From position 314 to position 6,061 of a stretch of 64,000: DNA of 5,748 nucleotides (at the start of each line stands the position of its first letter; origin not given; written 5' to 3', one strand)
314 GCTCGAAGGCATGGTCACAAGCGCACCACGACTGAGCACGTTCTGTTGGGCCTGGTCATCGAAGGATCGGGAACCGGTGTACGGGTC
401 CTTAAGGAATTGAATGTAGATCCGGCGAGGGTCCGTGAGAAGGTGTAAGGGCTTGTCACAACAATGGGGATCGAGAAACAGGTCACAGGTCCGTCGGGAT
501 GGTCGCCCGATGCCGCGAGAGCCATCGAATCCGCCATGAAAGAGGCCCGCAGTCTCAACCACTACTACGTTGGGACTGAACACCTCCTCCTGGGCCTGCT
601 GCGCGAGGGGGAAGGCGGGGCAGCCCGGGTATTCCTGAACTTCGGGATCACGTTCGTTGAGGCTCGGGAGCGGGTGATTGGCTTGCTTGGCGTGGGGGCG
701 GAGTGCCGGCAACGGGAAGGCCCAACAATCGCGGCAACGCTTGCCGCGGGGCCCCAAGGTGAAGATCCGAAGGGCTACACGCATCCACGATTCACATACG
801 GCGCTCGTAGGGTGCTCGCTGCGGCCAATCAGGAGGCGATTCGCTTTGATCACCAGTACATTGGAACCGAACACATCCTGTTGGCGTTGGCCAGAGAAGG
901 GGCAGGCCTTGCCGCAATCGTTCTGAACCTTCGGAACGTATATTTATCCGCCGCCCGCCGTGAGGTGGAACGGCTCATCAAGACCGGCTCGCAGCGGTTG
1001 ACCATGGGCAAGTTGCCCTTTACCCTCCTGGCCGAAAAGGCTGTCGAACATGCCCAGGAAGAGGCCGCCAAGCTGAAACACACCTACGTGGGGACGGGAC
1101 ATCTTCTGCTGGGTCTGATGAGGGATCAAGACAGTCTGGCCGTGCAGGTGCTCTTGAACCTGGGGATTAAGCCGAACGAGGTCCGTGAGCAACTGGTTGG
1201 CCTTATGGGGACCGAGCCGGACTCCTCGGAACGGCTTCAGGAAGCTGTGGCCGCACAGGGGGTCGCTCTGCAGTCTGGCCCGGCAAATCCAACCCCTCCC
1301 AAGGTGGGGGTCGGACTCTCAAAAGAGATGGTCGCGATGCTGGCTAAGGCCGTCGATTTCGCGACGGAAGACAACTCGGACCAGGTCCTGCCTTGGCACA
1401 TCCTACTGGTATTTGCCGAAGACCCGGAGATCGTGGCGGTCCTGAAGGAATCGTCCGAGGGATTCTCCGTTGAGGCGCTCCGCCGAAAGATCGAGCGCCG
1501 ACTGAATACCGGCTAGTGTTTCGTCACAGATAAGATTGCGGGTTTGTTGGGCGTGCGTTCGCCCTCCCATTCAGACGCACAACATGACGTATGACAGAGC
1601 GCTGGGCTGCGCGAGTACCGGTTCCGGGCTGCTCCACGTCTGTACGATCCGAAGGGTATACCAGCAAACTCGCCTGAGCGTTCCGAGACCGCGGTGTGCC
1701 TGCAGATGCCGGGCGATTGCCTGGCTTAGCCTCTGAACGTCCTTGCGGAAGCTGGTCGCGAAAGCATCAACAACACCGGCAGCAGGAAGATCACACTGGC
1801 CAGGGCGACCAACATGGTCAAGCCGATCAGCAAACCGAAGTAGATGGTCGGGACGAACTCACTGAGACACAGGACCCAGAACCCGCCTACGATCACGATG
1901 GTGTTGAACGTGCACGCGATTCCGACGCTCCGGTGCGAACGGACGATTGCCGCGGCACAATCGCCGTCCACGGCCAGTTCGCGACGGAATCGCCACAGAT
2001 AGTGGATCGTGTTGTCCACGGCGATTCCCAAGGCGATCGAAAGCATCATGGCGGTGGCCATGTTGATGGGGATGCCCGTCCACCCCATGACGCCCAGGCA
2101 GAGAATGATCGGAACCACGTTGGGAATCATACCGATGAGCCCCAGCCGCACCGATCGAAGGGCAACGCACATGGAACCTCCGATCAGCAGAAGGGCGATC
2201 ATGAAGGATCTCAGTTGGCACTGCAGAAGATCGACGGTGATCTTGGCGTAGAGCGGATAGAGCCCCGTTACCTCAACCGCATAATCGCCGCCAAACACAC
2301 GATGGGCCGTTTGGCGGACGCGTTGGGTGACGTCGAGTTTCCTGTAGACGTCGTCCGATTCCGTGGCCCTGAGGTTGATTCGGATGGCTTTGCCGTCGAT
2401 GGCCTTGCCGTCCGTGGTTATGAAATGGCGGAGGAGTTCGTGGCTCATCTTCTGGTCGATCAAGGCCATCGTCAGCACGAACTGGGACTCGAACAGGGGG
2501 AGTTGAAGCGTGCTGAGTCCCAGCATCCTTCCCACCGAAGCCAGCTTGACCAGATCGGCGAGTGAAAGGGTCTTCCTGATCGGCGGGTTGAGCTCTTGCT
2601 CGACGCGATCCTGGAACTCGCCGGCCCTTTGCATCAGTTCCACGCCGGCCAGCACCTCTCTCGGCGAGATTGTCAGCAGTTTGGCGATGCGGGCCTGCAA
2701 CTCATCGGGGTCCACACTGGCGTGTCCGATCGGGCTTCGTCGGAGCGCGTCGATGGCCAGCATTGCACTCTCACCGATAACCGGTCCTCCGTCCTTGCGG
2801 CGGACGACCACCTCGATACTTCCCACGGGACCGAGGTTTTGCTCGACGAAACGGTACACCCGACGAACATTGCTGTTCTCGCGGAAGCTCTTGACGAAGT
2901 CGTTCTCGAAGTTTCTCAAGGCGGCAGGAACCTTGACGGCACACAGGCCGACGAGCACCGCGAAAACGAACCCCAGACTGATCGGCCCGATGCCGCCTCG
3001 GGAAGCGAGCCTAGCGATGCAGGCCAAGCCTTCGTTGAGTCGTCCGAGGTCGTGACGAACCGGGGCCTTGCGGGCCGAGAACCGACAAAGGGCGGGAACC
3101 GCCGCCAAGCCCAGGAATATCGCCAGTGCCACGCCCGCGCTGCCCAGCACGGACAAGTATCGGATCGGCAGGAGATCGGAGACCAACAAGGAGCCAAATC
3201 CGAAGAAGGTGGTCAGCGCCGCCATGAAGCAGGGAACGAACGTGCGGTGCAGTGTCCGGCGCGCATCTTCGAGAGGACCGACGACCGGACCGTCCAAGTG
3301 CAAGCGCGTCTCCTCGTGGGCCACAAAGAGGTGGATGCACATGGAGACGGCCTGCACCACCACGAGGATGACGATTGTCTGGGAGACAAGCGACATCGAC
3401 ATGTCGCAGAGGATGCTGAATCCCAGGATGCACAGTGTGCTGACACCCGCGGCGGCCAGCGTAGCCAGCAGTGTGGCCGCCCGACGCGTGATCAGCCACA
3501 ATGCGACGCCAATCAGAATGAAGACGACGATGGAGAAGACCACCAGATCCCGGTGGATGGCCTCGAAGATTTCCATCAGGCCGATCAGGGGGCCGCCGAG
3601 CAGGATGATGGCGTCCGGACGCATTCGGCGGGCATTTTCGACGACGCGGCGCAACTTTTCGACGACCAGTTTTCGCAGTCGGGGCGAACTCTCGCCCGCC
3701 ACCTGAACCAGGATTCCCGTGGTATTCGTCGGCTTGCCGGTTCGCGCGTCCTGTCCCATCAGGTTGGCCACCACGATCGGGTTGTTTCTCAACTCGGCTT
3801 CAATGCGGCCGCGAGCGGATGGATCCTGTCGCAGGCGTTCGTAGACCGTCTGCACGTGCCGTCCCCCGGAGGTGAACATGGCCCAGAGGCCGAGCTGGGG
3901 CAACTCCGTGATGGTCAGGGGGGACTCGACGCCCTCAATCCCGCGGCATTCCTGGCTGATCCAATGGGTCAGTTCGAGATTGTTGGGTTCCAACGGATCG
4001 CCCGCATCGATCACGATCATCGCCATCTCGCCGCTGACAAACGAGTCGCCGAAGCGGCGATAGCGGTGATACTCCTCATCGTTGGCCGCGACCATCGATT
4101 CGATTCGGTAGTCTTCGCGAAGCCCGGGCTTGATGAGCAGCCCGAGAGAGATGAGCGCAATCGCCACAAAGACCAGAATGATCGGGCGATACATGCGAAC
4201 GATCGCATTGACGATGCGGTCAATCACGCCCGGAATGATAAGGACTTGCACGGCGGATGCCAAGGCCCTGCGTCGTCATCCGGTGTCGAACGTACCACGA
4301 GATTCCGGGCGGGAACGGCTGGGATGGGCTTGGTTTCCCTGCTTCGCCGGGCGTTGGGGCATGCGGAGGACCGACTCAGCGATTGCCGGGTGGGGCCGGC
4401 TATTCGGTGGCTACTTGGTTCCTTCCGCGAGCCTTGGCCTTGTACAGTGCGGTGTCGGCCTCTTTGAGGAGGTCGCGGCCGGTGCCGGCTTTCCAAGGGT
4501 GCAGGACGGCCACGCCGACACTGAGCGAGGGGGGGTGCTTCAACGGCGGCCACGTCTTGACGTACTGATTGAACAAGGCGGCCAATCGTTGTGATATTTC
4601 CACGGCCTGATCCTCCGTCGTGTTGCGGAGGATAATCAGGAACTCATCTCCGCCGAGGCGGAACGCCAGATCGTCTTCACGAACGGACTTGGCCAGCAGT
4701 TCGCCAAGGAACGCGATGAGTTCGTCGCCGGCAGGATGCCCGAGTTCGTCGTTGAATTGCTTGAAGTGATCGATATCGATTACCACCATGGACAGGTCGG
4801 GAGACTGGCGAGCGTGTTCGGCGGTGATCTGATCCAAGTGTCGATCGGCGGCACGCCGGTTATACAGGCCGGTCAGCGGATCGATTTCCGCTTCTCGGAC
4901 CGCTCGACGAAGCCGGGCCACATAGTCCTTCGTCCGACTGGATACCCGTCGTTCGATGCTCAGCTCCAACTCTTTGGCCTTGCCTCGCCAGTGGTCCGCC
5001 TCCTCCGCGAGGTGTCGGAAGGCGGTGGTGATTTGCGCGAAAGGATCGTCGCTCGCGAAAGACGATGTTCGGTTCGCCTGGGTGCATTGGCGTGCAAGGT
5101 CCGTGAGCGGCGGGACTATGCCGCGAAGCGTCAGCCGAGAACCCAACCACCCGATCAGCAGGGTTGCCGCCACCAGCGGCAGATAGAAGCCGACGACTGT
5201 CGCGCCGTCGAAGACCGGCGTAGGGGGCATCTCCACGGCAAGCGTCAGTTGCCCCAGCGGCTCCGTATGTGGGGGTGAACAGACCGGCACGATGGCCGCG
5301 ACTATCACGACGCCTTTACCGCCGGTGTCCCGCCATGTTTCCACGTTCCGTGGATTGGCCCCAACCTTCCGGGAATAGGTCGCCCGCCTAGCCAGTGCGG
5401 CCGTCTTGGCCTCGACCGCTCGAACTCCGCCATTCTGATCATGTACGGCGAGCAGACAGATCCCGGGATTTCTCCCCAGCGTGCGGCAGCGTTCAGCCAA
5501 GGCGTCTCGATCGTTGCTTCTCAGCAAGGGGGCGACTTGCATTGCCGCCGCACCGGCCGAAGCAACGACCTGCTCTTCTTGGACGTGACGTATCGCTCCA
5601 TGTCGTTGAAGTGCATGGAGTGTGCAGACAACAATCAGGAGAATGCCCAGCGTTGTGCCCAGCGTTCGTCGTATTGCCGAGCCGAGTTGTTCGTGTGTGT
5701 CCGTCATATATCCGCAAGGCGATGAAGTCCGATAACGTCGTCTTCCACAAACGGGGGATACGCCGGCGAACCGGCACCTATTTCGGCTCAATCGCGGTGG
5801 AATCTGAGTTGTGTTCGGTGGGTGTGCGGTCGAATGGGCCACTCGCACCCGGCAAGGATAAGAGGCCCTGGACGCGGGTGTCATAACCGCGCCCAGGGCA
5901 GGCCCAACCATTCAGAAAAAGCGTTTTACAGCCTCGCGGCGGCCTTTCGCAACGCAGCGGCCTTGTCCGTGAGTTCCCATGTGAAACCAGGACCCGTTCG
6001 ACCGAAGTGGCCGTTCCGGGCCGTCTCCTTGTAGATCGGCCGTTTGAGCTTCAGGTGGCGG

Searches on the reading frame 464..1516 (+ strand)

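Call 41: search_protein_families(library=pfam, proteins=[window:464-1516:+], max_evalue=0.001)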
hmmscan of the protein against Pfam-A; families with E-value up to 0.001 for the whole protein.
window:464-1516:+ (350 aa): 1 family
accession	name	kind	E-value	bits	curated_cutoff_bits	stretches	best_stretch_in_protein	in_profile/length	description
PF02861.25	Clp_N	-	4e-46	155.4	20.7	3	197-245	1-49/53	Clp amino terminal domain, pathogenicity island component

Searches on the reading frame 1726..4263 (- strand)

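Call 7: search_protein_families(library=ncbifam, proteins=[window:1726-4263:-], max_evalue=0.0001)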
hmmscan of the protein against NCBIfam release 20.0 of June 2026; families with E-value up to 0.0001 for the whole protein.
window:1726-4263:- (845 aa): 5 families
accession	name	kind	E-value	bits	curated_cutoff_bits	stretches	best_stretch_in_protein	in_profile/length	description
TIGR00921.1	2A067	subfamily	3.4e-36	124.6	351.9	2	605-834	507-733/733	hydrophobe/amphiphile efflux-3 (HAE3) family transporter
TIGR03480.1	HpnN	hypoth_equivalog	6.7e-18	64.1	751.85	2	684-833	715-857/862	hopanoid biosynthesis associated RND transporter like protein HpnN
TIGR00833.1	actII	subfamily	6.8e-16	57.7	874.7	1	623-835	114-332/910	MMPL family RND transporter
NF052374.1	HopndTporHpnN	equivalog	8.5e-16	57.2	1100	2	743-841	334-432/858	hopanoid transporter HpnN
NF052608.1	TrhMmycExpMmpL3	equivalog_domain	3.6e-09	35.5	1400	1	627-837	135-344/992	trehalose monomycolate exporter MmpL3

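Call 8: search_protein_families(library=pfam, proteins=[window:1726-4263:-], max_evalue=0.0001)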
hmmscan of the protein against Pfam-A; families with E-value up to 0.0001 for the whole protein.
window:1726-4263:- (845 aa): 1 family
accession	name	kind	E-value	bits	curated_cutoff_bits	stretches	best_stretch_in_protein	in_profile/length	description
PF03176.21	MMPL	-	3.2e-25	89.2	20.5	2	135-402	48-308/333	MMPL family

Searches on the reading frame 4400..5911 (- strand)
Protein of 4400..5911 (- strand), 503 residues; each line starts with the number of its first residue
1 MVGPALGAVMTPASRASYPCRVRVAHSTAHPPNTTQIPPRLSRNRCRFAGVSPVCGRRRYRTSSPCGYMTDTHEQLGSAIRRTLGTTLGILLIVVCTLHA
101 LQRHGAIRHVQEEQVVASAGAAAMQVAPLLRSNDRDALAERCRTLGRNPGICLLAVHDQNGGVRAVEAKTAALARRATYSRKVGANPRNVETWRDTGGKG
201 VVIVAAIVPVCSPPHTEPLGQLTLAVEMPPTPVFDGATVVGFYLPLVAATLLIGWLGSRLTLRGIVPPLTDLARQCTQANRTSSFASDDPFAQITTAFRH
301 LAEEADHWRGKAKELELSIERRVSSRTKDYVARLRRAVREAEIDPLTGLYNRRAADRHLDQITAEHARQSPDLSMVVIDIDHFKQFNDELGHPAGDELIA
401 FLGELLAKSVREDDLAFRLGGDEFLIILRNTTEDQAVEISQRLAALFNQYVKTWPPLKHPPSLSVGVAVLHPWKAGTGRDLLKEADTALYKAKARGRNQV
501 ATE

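Call 7: search_protein_families(library=ncbifam, proteins=[window:4400-5911:-], max_evalue=0.0001)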
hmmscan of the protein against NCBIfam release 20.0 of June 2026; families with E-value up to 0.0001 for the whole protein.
window:4400-5911:- (503 aa): 22 families
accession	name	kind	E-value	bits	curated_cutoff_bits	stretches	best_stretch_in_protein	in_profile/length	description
TIGR00254.1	GGDEF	domain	8.8e-45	152.4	37.4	1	340-501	4-165/168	diguanylate cyclase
NF007423.1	PRK09966.1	equivalog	1.2e-40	139.6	325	1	90-493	18-390/390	diguanylate cyclase DgcN/YfiN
NF007135.0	PRK09581.1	equivalog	3.4e-40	138.2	474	1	316-502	263-454/457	PleD family two-component system response regulator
NF038266.1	diguan_SiaD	equivalog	8.8e-38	130.1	290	1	321-500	73-252/252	biofilm regulation diguanylate cyclase SiaD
NF007380.0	PRK09894.1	equivalog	6.3e-36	124.2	256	1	338-501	126-285/296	diguanylate cyclase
NF051473.1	DigCycDgcsShew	equivalog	1.5e-34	119.7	400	1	339-499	133-287/291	diguanylate cyclase DgcS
NF007298.0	PRK09776.1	equivalog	2.4e-31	108.5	1135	1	334-501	677-843/1111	diguanylate cyclase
NF007599.0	PRK10245.1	equivalog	1.2e-28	99.7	402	1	336-500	204-367/371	diguanylate cyclase AdrA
NF047654.1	DiguCycDgcRLepto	equivalog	1.4e-28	99.7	500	1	304-500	99-293/295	diguanylate cyclase DgcR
NF040885.1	diguan_DgcJ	equivalog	3.7e-28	98.6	500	1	332-498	332-491/493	diguanylate cyclase DgcJ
NF047872.1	GGDEF_GdpS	equivalog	1.3e-26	93.7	400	1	334-500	180-347/355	GGDEF domain-containing protein GdpS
NF011955.1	PRK15426.1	equivalog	5.4e-26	90.9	408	1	341-501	398-559/564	cellulose biosynthesis regulator diguanylate cyclase DgcQ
NF041606.1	dguan_cyc_DgcA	equivalog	5.8e-26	91.2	370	1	368-501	205-337/340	diguanylate cyclase DgcA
NF045675.1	PhdiestaseDibA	equivalog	7.8e-25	87.3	980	1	341-501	203-362/623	phosphodiesterase DibA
NF007474.0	PRK10060.1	equivalog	7.4e-23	80.6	782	1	336-500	232-392/663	cyclic di-GMP phosphodiesterase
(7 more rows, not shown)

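Call 8: search_protein_families(library=pfam, proteins=[window:4400-5911:-], max_evalue=0.0001)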
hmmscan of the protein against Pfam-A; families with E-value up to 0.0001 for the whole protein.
window:4400-5911:- (503 aa): 2 families
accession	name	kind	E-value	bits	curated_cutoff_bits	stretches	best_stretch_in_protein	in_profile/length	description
PF00990.26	GGDEF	-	1.8e-44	151.8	23.8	1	341-499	1-161/161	Diguanylate cyclase, GGDEF domain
PF22335.1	Cas10-Cmr2_palm2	-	2.2e-05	25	27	1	419-501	57-133/133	Cas10/Cmr2, second palm domain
